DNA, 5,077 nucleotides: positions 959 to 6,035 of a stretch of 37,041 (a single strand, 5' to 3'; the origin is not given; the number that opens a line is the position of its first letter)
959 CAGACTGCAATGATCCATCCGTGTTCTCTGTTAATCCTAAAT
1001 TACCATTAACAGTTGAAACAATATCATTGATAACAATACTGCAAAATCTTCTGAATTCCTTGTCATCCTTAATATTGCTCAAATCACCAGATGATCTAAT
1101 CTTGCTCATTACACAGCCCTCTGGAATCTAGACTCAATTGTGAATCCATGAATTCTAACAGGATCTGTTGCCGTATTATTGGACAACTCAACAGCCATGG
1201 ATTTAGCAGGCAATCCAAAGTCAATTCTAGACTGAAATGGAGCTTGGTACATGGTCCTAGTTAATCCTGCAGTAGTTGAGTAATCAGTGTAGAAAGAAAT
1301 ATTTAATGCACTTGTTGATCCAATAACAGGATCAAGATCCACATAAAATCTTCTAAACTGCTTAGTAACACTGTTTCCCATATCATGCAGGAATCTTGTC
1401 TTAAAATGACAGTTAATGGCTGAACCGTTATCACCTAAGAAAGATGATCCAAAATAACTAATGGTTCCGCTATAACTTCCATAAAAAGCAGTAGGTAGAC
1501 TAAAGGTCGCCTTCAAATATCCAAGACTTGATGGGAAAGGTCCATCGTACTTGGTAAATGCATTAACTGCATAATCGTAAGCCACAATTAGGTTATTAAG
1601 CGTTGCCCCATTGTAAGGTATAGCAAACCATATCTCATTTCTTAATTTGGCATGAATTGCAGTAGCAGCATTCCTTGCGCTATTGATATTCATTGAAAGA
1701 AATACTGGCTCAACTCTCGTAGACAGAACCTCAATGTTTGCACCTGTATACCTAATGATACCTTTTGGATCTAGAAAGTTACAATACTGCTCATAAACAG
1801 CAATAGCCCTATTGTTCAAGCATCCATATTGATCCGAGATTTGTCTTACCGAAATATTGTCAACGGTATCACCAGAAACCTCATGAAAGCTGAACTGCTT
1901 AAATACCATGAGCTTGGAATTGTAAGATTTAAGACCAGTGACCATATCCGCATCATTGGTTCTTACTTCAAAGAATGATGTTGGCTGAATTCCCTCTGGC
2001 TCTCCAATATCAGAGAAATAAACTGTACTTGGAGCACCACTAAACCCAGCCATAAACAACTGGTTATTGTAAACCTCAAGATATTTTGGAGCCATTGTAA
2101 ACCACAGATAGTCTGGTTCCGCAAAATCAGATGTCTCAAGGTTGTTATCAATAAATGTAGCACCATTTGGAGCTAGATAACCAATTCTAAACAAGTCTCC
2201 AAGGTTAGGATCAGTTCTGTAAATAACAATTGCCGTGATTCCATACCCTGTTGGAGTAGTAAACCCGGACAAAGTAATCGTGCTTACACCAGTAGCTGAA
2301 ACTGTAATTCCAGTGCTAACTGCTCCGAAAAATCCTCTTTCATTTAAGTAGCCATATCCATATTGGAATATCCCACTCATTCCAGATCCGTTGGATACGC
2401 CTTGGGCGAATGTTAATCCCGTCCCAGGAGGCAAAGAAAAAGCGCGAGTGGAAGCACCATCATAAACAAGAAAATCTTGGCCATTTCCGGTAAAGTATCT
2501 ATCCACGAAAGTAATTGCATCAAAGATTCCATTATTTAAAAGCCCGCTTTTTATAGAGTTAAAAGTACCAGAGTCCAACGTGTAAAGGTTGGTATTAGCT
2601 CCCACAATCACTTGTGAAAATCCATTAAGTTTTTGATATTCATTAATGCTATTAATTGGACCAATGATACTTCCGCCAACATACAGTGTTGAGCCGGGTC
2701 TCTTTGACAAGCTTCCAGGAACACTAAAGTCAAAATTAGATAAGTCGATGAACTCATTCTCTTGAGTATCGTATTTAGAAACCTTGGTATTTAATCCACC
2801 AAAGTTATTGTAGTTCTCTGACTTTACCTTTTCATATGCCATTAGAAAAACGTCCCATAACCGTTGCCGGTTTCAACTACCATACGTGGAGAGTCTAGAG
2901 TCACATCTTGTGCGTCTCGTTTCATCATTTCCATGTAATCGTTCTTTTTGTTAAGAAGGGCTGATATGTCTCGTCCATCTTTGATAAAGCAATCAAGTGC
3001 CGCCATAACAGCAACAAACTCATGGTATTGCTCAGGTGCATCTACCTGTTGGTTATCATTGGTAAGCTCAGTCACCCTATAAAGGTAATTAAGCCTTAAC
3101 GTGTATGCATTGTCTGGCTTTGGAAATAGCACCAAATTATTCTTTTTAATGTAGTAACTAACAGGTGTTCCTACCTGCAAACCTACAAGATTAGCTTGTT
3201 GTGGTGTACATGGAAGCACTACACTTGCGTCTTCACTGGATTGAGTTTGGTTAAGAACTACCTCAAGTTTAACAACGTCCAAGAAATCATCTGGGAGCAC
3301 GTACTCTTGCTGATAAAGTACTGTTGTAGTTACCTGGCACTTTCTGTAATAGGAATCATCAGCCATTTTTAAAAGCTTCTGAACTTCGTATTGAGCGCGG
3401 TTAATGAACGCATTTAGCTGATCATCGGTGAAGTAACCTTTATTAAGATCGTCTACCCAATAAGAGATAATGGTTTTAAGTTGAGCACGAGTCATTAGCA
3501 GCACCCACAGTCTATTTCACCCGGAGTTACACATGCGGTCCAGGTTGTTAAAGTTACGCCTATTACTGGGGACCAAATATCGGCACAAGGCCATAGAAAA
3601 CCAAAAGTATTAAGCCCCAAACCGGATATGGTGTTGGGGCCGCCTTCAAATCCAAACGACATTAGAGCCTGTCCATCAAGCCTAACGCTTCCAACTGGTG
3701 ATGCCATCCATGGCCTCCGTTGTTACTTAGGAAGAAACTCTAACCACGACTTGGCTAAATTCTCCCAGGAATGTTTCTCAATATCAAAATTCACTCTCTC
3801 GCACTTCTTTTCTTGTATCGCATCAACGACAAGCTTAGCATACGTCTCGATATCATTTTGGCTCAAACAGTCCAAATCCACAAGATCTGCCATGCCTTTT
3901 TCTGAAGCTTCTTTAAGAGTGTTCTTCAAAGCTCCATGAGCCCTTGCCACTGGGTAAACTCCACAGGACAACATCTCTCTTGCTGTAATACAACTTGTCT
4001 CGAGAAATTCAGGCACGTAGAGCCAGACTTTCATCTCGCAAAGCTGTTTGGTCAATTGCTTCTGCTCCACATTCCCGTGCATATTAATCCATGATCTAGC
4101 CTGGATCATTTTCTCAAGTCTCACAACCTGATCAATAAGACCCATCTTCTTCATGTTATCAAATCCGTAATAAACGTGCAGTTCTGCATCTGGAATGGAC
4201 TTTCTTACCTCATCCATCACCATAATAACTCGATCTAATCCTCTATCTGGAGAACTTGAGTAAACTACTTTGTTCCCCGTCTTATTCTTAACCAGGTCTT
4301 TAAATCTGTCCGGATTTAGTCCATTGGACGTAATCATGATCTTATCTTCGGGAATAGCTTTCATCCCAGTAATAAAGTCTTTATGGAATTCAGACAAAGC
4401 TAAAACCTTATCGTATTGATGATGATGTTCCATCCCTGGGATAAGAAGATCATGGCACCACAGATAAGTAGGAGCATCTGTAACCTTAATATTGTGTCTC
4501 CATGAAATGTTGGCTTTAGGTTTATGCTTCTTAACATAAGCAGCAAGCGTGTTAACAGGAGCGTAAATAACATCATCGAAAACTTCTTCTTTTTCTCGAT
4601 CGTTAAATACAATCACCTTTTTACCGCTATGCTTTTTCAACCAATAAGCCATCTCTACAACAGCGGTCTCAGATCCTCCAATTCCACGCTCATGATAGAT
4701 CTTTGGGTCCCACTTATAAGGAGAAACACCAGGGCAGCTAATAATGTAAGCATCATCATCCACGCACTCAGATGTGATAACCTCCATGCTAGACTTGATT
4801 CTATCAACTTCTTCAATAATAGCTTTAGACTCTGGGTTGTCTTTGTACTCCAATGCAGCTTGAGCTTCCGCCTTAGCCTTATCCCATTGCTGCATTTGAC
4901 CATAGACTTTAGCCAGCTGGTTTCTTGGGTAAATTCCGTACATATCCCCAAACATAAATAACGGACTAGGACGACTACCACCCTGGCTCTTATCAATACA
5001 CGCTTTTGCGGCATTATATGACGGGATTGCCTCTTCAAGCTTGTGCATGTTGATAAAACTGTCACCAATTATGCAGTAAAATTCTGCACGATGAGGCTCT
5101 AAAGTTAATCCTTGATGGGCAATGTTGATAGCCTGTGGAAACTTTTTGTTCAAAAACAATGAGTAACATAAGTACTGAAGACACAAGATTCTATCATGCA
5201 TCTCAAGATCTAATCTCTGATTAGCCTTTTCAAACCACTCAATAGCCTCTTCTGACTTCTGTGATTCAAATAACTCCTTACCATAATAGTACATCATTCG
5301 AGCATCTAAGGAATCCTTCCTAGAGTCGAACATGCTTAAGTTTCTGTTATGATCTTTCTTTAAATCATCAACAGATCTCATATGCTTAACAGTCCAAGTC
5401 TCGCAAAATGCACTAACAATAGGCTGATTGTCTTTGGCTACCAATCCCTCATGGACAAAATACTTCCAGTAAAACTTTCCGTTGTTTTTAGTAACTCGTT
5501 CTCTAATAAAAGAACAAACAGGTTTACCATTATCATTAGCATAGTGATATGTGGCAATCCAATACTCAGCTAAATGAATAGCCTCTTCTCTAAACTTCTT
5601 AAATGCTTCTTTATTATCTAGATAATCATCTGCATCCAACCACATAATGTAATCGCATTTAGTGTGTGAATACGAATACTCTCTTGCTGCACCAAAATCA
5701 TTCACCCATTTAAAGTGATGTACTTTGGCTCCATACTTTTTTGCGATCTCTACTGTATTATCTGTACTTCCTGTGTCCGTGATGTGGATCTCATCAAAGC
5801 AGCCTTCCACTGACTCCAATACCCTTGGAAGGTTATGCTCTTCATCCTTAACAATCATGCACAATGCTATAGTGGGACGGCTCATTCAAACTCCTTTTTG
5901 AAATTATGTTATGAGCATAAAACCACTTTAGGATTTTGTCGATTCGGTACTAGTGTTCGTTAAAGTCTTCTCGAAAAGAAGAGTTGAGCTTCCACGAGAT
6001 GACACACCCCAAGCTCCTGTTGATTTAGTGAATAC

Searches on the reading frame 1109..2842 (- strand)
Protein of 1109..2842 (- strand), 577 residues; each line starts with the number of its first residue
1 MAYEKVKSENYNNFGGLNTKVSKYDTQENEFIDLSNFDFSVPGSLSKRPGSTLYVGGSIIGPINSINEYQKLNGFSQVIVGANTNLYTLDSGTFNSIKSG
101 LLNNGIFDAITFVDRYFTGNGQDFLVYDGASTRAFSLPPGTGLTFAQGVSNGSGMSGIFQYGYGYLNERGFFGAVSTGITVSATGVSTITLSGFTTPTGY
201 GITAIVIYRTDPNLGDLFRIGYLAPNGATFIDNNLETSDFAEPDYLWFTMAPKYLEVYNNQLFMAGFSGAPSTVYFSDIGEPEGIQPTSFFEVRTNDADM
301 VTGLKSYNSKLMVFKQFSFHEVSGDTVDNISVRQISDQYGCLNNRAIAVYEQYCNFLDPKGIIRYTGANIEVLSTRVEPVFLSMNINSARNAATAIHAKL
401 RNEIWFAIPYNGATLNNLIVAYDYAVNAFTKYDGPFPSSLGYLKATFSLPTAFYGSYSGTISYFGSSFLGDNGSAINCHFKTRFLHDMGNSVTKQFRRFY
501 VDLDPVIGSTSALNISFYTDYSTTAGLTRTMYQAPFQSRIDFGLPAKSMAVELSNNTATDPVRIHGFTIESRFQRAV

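Call 49: search_protein_families(library=phrogs, max_evalue=0.001, proteins=[window:1109-2842:-])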
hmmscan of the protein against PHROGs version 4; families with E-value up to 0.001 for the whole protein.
window:1109-2842:- (577 aa): 2 families
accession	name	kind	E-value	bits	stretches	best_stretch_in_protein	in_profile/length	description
phrog_511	-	head and packaging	2.4e-19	70.2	1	131-373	433-679/862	internal virion protein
phrog_3287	-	head and packaging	1e-16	61.9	2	253-440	150-352/524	virion structural protein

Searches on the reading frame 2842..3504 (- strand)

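Call 49: search_protein_families(library=phrogs, max_evalue=0.001, proteins=[window:2842-3504:-])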
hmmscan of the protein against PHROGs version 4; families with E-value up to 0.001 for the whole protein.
window:2842-3504:- (220 aa): 5 families
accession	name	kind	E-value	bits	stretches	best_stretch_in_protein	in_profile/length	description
phrog_2941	-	head and packaging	9.6e-10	39.4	1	5-208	5-201/208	virion structural protein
phrog_10775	-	tail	1.1e-08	36.1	1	52-195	100-215/237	tail protein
phrog_399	-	head and packaging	6.6e-07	30.1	1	24-178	24-178/220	structural protein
phrog_6013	-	tail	4.9e-06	26.8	1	38-141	38-141/228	tail protein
phrog_12985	-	unknown function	3.7e-05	24.6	0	114-196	122-210/238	-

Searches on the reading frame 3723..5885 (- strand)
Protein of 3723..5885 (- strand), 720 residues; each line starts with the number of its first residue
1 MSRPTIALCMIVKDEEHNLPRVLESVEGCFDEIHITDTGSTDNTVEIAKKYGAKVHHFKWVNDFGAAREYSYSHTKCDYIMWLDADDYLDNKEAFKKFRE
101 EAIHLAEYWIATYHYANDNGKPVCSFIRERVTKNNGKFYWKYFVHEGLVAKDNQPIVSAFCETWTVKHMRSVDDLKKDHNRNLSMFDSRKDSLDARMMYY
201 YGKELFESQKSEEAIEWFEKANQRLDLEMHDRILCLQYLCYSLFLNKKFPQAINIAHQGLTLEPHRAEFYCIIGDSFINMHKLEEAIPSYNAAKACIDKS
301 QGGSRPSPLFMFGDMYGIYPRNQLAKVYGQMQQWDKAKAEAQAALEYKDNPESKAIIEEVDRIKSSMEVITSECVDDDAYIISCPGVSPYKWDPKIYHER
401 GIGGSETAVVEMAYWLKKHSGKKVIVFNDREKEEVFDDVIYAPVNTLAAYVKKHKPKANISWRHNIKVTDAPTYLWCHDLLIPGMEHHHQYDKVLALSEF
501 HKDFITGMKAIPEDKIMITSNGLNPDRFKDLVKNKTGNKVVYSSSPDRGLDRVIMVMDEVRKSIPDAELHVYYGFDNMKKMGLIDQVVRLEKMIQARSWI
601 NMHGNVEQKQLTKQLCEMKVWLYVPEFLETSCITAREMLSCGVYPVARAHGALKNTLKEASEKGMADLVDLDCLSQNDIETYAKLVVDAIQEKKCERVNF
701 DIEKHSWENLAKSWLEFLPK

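Call 49: search_protein_families(library=phrogs, max_evalue=0.001, proteins=[window:3723-5885:-])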
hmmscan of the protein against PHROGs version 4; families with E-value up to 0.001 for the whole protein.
window:3723-5885:- (720 aa): 2 families
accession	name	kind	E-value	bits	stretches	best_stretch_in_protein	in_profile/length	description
phrog_13126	-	moron, auxiliary metabolic gene and host takeover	8.4e-47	161.2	1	5-363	2-354/394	beta-1,4-glycosyltransferase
phrog_2170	-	moron, auxiliary metabolic gene and host takeover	3e-15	57.2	1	481-718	126-369/374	glycosyltransferase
